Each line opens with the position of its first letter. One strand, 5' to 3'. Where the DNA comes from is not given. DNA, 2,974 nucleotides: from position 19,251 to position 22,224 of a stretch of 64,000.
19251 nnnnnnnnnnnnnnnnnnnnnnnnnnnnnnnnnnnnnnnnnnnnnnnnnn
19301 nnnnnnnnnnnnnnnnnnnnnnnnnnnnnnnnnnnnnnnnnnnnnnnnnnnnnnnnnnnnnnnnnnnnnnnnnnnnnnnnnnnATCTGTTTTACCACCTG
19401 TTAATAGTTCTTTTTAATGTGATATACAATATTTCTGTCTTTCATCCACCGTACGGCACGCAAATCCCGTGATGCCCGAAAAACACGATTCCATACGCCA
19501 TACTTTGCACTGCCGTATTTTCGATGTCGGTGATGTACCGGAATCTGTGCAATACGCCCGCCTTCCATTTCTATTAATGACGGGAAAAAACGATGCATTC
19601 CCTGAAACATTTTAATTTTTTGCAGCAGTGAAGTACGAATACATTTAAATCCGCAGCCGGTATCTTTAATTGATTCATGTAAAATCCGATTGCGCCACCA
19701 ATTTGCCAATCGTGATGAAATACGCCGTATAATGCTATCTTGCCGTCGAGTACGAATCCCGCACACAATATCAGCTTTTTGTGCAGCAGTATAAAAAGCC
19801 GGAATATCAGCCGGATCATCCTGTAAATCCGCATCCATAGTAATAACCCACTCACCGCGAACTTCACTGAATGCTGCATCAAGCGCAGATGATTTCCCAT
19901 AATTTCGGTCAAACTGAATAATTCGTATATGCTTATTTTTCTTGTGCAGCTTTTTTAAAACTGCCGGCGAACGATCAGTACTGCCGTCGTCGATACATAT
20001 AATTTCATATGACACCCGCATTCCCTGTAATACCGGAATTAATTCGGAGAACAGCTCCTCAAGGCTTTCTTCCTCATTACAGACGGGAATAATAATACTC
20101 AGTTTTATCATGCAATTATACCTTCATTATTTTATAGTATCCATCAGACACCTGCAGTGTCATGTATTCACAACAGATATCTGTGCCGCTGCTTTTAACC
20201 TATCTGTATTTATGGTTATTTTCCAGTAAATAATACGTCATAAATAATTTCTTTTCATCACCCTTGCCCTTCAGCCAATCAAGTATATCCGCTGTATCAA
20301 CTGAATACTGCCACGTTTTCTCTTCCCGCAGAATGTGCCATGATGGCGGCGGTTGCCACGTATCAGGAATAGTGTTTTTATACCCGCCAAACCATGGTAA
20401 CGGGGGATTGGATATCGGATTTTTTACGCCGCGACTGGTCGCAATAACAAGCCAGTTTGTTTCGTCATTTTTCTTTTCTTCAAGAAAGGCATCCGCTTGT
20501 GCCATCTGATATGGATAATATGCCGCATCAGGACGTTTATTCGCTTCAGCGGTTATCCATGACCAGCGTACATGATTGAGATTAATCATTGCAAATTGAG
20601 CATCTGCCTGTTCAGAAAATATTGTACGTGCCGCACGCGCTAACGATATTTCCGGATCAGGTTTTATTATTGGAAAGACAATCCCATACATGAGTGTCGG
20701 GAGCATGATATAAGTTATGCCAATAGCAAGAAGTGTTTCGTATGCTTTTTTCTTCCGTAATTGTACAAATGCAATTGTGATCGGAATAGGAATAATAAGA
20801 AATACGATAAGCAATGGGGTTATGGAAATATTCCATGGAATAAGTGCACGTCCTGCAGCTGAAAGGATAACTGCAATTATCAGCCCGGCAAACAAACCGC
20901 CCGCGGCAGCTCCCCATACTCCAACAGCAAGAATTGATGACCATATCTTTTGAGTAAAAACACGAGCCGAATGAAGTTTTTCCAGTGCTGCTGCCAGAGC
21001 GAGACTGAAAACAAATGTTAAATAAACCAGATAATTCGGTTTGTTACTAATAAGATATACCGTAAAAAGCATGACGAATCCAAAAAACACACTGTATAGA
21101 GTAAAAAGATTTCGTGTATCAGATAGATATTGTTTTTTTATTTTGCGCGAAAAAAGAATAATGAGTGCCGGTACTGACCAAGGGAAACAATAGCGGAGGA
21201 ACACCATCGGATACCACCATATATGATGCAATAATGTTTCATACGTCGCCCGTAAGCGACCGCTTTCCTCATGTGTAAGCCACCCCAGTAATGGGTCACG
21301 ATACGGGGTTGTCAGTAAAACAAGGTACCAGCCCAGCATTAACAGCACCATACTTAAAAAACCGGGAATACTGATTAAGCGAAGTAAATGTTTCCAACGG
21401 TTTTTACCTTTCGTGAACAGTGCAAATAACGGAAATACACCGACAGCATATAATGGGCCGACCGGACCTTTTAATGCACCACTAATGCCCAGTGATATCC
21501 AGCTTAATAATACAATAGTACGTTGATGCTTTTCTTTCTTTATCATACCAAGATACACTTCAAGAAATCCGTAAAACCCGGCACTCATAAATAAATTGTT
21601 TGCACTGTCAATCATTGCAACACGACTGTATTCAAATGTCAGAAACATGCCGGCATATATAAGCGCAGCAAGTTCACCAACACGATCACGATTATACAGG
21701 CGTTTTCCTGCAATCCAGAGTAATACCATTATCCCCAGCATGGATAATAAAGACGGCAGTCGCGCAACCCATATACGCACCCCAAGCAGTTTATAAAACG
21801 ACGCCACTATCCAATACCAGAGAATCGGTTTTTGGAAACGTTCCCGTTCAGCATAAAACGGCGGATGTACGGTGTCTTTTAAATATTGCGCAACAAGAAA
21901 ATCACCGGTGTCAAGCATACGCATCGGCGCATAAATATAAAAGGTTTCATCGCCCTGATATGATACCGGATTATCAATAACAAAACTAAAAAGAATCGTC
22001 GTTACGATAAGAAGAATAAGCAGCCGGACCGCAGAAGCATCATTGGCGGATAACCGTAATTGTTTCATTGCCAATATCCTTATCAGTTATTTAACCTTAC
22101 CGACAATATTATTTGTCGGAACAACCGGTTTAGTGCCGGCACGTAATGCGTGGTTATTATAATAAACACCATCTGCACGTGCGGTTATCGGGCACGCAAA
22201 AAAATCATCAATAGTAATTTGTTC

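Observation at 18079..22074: Three-component periplasmic glycosylation-like module: ArnC-like GT2, ArnT-like GT-C and a LAB_N-mutarotase fusion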

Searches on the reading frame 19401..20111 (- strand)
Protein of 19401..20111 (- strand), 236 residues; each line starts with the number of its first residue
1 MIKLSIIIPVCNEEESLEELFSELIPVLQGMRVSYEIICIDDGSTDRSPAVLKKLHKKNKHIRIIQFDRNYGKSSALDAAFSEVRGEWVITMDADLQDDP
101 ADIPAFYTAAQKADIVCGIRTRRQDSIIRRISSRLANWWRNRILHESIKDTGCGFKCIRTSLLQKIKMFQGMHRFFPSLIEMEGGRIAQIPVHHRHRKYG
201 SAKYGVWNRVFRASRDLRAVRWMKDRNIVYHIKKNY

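Call 3: search_protein_families(library=pfam, proteins=[window:19401-20111:-], max_evalue=0.01)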
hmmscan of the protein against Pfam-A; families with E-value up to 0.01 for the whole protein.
window:19401-20111:- (236 aa): 5 families
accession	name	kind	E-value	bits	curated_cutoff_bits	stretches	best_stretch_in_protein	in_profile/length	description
PF00535.33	Glycos_transf_2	-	3.9e-34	118.4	23.3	1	5-144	1-137/168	Glycosyl transferase family 2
PF10111.15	Glyco_tranf_2_2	-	2.3e-05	24.5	27.3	1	5-95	1-91/276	Glycosyltransferase like family 2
PF13733.12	Glyco_transf_7N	-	0.00052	20.1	27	1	3-43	48-88/134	N-terminal region of glycosyl transferase group 7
PF13704.12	Glyco_tranf_2_4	-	0.00061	20.7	27.5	1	36-95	21-81/98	Glycosyl transferase family 2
PF13641.12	Glyco_tranf_2_3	-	0.00076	20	27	1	4-116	3-119/230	Glycosyltransferase like family 2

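Call 4: search_protein_families(library=ncbifam, proteins=[window:19401-20111:-], max_evalue=0.01)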
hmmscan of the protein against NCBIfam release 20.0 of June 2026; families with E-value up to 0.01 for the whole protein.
window:19401-20111:- (236 aa): 20 families
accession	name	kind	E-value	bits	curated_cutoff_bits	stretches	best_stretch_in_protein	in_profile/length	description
NF007986.1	PRK10714.1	equivalog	1.5e-43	149.1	529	1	3-207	7-213/316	undecaprenyl-phosphate 4-deoxy-4-formamido-L-arabinose transferase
NF047588.1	GlcsyltransPgfSStrep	equivalog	1.1e-32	113.5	500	1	2-207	1-208/308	glycosyltransferase PgfS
TIGR03937.1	PgaC_IcaA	equivalog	9.1e-17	61.1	422.3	1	3-130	46-174/407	poly-beta-1,6-N-acetyl-D-glucosamine synthase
NF007482.0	PRK10073.1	equivalog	9.7e-15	54.4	423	1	3-110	7-110/334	glycosyltransferase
TIGR04283.1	glyco_like_mftF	equivalog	1.3e-11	44.6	182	1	4-172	1-157/221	TIGR04283 family arsenosugar biosynthesis glycosyltransferase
NF041875.1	EPS_EpsD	equivalog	1.7e-10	40.8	370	1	4-101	1-95/325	exopolysaccharide biosynthesis glycosyltransferase EpsD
NF047683.1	TeichurnBiosyTuaG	equivalog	6.6e-10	39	400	1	4-96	8-97/252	teichuronic acid biosynthesis protein TuaG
TIGR03111.1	glyc2_xrt_Gpos1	hypoth_equivalog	2.2e-09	36.6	363.95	1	4-98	51-144/439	TIGR03111 family XrtG-associated glycosyltransferase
NF038302.1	EPS_HpsE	equivalog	2.8e-09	36.4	300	1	2-111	1-112/307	hormogonium polysaccharide biosynthesis glycosyltransferase HpsE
TIGR04182.1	glyco_TIGR04182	equivalog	8.7e-09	35.2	325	1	4-170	2-163/293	S-layer glycoprotein N-glycosyltransferase AglJ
TIGR03965.1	mycofact_glyco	equivalog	9.7e-09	34.6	280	1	4-98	76-167/467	mycofactocin biosynthesis glycosyltransferase MftF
NF045692.1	OglycostaseCruG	equivalog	1.6e-08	33.9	600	1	3-113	42-155/386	2'-O-glycosyltransferase CruG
NF058614.1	PPMAGASynPpgS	equivalog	1.9e-08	34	370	1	6-203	4-205/226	polyprenyl-phospho-N-acetylgalactosaminyl synthase PpgS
NF010496.0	PRK13915.1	equivalog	8.3e-08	31.7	262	1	3-99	32-130/307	glucosyl-3-phosphoglycerate synthase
NF050819.1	PolSacchBiosHfsG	equivalog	1.1e-06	28.1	500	1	3-106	13-112/302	polysaccharide biosynthesis protein HfsG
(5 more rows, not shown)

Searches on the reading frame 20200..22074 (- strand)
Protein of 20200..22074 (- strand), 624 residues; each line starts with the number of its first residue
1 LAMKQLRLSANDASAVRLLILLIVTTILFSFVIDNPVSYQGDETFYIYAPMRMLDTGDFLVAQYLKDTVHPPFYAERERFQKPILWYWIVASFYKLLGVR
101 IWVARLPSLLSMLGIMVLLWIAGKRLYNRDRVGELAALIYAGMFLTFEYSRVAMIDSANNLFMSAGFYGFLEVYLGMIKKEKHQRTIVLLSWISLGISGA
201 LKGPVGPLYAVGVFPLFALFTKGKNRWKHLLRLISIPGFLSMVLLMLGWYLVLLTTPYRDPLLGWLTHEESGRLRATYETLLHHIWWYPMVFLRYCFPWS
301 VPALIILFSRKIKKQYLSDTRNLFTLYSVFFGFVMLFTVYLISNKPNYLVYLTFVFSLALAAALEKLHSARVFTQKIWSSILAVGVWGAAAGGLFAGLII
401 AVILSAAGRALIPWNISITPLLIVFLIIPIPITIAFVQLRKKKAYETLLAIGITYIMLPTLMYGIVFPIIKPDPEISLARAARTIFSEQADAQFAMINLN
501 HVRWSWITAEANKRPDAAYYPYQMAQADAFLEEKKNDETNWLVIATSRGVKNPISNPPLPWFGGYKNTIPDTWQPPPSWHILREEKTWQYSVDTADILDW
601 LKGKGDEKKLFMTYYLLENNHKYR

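Call 3: search_protein_families(library=pfam, proteins=[window:20200-22074:-], max_evalue=0.01)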
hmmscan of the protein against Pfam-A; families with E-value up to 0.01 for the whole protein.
window:20200-22074:- (624 aa): 2 families
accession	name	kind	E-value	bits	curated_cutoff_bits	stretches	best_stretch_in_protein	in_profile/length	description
PF13231.12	PMT_2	-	1.3e-11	45.4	26.1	1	82-239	2-154/160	Dolichyl-phosphate-mannose-protein mannosyltransferase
PF02366.24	PMT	-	2.3e-10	40.9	22.7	1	78-254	58-235/245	Dolichyl-phosphate-mannose-protein mannosyltransferase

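Call 4: search_protein_families(library=ncbifam, proteins=[window:20200-22074:-], max_evalue=0.01)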
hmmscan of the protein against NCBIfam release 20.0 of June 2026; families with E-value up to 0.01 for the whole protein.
window:20200-22074:- (624 aa): 1 family
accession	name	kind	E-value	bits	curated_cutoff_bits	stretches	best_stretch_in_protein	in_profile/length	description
NF009784.2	PRK13279.1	equivalog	4.5e-09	35.5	567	1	18-458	7-421/539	lipid IV(A) 4-amino-4-deoxy-L-arabinosyltransferase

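Call 43: list_cluster_members(proteins=[P0001, window:20200-22074:-, window:19401-20111:-])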
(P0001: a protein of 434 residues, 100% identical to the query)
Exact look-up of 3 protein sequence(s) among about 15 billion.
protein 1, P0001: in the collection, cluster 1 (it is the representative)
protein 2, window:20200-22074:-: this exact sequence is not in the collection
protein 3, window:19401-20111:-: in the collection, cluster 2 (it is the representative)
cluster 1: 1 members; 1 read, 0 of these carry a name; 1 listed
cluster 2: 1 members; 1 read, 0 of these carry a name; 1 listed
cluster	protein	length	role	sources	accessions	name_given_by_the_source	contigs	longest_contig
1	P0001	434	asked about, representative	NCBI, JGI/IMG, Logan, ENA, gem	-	-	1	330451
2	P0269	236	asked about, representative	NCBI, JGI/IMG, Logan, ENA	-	-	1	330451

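Call 47: find_homologous_proteins(query=window:20200-22074:-)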
Query window:20200-22074:- (624 aa): 5 proteins with E <= 0.001 among 8000 candidates.
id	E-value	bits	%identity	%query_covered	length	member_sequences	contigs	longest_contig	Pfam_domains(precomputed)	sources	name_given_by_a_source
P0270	0.0e+0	1411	100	100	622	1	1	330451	PF02366.25,PF13231.13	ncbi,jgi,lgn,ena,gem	-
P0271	3.2e-20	91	24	76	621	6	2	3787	PF02366.25,PF13231.13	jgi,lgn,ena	-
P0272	1.4e-12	65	25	43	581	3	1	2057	PF02366.25,PF13231.13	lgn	-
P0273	2.2e-6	45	24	44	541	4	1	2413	PF02366.25,PF13231.13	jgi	-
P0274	4.5e-4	37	29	55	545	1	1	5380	PF02366.25,PF13231.13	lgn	-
